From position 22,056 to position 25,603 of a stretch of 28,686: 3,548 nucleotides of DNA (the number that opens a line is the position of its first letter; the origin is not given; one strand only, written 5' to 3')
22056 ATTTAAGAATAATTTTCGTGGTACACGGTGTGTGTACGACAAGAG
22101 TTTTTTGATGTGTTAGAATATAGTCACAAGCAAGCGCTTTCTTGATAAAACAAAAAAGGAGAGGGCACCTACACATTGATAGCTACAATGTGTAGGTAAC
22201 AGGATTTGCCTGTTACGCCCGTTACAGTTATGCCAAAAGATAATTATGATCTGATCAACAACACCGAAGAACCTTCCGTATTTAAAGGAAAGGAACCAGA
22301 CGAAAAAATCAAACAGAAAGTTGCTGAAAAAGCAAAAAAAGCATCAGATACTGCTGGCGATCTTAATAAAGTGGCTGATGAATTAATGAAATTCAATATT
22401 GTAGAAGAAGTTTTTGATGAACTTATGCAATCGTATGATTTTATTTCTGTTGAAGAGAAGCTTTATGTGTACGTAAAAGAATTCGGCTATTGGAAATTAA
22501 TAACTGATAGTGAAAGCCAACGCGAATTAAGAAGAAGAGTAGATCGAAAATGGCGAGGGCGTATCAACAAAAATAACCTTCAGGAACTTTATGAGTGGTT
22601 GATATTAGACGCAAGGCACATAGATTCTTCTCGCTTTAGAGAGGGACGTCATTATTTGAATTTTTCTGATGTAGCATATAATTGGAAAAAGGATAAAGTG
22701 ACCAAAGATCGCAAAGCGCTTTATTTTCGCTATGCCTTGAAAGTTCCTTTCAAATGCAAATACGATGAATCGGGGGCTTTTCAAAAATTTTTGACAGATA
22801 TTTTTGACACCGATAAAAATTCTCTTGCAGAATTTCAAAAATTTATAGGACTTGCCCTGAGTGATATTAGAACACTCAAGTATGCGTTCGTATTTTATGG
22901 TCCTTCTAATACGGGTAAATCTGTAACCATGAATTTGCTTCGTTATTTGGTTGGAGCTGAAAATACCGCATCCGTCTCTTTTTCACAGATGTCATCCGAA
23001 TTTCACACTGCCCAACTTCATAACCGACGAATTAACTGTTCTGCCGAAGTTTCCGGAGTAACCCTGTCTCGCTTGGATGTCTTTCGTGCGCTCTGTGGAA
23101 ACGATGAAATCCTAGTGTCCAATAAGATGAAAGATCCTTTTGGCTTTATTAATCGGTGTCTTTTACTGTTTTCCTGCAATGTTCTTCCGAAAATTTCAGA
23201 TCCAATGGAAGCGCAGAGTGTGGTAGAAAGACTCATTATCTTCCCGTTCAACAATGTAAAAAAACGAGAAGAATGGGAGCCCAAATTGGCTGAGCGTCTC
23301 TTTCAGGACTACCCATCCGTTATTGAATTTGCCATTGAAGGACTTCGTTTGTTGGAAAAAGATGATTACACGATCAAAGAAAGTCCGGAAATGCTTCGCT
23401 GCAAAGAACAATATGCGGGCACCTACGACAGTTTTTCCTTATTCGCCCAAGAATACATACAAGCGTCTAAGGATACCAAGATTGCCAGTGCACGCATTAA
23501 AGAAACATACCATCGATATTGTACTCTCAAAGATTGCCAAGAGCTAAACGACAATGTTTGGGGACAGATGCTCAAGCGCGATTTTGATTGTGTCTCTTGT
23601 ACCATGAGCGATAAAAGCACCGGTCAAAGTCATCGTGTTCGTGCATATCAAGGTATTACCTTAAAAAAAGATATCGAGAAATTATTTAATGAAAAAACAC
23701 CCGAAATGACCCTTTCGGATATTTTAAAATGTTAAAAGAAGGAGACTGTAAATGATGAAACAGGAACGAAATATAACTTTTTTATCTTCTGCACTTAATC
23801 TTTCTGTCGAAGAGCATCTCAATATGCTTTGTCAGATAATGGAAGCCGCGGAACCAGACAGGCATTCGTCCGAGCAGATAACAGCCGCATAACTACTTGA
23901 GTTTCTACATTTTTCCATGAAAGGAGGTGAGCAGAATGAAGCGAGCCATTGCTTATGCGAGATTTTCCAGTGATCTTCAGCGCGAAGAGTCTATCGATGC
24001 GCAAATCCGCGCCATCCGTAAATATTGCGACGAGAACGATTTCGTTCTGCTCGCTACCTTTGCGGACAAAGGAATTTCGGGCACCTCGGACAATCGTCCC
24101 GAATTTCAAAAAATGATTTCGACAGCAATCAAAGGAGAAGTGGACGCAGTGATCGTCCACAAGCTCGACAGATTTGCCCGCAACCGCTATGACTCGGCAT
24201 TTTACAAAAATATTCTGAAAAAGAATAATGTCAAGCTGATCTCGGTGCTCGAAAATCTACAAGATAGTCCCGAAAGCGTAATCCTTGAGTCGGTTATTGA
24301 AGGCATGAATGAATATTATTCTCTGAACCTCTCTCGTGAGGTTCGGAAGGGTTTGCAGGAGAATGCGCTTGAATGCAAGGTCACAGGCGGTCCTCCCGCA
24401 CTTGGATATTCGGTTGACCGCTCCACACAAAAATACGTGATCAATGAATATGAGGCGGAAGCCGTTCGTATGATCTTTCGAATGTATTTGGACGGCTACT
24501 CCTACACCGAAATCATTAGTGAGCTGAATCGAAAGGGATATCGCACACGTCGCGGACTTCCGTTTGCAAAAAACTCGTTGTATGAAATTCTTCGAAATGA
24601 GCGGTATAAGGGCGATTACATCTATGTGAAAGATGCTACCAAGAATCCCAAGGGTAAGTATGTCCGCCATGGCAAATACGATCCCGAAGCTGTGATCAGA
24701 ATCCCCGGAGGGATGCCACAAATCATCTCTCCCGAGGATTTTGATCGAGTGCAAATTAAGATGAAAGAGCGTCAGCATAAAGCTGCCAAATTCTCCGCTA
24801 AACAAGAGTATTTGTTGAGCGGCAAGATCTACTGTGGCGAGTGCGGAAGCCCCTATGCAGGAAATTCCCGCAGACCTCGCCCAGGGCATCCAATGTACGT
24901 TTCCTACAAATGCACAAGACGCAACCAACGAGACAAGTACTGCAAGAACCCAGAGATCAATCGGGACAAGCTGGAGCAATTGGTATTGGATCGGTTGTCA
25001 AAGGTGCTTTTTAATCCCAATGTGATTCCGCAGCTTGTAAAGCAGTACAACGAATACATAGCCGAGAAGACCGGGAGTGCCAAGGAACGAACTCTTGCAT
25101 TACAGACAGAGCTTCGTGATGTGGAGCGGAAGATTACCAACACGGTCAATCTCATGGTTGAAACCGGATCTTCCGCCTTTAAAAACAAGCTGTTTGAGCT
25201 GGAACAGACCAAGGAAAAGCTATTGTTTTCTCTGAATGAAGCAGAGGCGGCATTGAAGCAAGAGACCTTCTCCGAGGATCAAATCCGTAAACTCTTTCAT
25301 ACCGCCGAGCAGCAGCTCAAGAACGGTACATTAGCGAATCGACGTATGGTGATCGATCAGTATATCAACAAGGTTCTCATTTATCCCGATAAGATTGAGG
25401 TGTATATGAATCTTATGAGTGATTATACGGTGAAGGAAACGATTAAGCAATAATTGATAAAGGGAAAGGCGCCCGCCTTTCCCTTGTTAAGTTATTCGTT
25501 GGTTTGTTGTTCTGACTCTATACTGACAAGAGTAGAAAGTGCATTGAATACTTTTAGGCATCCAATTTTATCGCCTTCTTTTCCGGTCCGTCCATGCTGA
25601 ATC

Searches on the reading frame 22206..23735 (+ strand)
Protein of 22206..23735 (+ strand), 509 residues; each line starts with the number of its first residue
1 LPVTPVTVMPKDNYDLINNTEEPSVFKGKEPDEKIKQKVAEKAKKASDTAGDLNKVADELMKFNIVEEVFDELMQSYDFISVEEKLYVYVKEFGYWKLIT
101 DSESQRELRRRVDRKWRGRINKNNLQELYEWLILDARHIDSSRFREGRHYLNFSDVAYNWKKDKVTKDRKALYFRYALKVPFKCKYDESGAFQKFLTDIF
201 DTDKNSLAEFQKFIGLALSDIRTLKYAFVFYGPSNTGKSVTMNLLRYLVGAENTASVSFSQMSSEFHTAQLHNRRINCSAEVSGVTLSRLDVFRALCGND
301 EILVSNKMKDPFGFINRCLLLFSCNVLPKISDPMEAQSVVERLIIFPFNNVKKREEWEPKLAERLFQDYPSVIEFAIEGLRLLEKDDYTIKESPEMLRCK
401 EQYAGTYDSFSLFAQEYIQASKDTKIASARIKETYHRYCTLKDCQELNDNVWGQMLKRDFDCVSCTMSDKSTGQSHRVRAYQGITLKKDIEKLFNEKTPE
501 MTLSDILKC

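Call 21: search_protein_families(library=pfam, proteins=[window:22206-23735:+], max_evalue=0.001)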
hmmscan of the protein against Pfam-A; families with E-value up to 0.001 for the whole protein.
window:22206-23735:+ (509 aa): 3 families
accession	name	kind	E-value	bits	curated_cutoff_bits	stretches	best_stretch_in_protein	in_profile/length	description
PF19263.5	DUF5906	-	1.6e-14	55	27.6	1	230-330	1-107/114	Family of unknown function (DUF5906)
PF08706.16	D5_N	-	1.4e-05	25.9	22.4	1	85-200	52-144/145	D5 N terminal like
PF00519.23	PPV_E1_C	-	2.6e-05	24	26.5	1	225-350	119-239/289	Papillomavirus helicase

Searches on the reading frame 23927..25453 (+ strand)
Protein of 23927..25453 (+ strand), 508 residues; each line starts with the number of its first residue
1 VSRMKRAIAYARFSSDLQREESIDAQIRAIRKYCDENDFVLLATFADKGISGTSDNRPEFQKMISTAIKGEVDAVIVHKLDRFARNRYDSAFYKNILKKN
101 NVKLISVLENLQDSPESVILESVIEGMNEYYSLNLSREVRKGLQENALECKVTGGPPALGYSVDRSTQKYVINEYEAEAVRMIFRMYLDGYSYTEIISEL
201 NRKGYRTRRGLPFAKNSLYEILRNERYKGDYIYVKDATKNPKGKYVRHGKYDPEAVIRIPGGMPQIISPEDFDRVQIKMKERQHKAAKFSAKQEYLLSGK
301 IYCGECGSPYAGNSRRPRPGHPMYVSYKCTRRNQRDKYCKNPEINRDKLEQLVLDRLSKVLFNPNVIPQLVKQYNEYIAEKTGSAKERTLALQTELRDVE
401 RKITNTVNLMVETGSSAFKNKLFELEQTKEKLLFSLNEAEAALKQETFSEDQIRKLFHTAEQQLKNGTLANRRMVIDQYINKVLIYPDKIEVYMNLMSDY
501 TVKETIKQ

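Call 21: search_protein_families(library=pfam, proteins=[window:23927-25453:+], max_evalue=0.001)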
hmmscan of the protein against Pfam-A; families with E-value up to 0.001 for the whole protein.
window:23927-25453:+ (508 aa): 3 families
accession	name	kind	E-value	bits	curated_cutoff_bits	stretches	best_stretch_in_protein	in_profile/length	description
PF00239.26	Resolvase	-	3.4e-29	102.3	23.3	1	7-147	1-140/145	Resolvase, N terminal domain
PF07508.19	Recombinase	-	1.6e-23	83.3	21.1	1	176-282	3-102/102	Recombinase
PF13408.12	Zn_ribbon_recom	-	4.3e-15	56.3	25.3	1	296-357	1-57/58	Recombinase zinc beta ribbon domain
